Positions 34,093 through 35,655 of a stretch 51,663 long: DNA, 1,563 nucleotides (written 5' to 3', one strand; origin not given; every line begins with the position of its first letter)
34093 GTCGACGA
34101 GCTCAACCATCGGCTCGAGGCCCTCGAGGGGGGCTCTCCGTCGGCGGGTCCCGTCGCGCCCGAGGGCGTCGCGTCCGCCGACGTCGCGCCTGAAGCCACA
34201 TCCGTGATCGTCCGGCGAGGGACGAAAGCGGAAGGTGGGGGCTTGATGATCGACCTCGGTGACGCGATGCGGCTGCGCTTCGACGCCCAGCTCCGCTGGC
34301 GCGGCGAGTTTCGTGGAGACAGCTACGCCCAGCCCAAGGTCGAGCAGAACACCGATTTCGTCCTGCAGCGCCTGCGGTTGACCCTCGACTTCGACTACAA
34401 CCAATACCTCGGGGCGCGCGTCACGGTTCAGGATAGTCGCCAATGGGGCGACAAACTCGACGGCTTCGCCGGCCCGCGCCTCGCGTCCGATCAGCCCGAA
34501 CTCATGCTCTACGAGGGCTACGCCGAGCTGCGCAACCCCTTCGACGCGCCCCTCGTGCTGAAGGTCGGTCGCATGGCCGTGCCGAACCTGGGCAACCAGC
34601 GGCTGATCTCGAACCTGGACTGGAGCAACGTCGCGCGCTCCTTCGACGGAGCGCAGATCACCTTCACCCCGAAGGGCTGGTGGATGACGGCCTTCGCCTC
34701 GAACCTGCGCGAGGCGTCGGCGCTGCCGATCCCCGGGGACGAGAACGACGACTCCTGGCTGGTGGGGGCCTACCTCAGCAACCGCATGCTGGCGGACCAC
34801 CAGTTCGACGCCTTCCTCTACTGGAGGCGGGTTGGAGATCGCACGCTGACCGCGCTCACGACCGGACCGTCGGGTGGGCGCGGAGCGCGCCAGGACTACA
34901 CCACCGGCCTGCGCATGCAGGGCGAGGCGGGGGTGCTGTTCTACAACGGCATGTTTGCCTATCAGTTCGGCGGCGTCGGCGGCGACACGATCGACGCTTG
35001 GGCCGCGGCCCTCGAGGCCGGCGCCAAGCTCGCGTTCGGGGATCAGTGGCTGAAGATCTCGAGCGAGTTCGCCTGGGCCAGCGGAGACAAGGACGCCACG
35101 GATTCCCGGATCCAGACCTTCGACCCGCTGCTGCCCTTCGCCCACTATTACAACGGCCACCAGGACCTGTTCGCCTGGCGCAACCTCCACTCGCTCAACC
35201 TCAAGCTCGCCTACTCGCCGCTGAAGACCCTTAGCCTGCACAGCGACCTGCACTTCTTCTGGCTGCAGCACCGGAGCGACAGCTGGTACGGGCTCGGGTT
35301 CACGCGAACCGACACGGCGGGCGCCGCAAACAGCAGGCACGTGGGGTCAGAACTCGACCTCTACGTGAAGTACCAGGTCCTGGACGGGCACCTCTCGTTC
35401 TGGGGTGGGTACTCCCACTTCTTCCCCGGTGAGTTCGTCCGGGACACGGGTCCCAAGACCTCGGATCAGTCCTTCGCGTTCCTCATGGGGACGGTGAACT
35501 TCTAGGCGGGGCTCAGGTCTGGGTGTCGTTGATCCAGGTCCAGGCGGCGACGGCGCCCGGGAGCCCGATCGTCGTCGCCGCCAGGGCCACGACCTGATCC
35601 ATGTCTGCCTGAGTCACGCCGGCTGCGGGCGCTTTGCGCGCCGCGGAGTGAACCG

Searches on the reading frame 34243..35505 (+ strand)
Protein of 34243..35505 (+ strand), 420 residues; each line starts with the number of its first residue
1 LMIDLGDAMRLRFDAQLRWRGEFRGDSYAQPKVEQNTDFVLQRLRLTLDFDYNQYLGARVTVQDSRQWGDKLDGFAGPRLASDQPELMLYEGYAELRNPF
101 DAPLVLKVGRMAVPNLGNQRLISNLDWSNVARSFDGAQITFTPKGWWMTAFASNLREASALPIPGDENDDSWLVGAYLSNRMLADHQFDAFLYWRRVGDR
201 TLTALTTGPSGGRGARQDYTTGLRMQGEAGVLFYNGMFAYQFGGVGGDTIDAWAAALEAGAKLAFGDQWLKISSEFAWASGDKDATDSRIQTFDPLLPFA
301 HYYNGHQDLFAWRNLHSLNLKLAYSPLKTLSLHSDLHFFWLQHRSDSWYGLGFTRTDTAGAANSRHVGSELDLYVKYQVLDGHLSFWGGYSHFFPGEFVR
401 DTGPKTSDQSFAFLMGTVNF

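Call 41: search_protein_families(library=pfam, proteins=[window:34243-35505:+], max_evalue=0.00001)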
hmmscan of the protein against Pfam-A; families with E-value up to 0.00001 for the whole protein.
window:34243-35505:+ (420 aa): 1 family
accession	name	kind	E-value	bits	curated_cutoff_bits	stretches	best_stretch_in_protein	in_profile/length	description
PF13372.12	Alginate_exp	-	3.9e-59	200.8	25.2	1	10-412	2-394/395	Alginate export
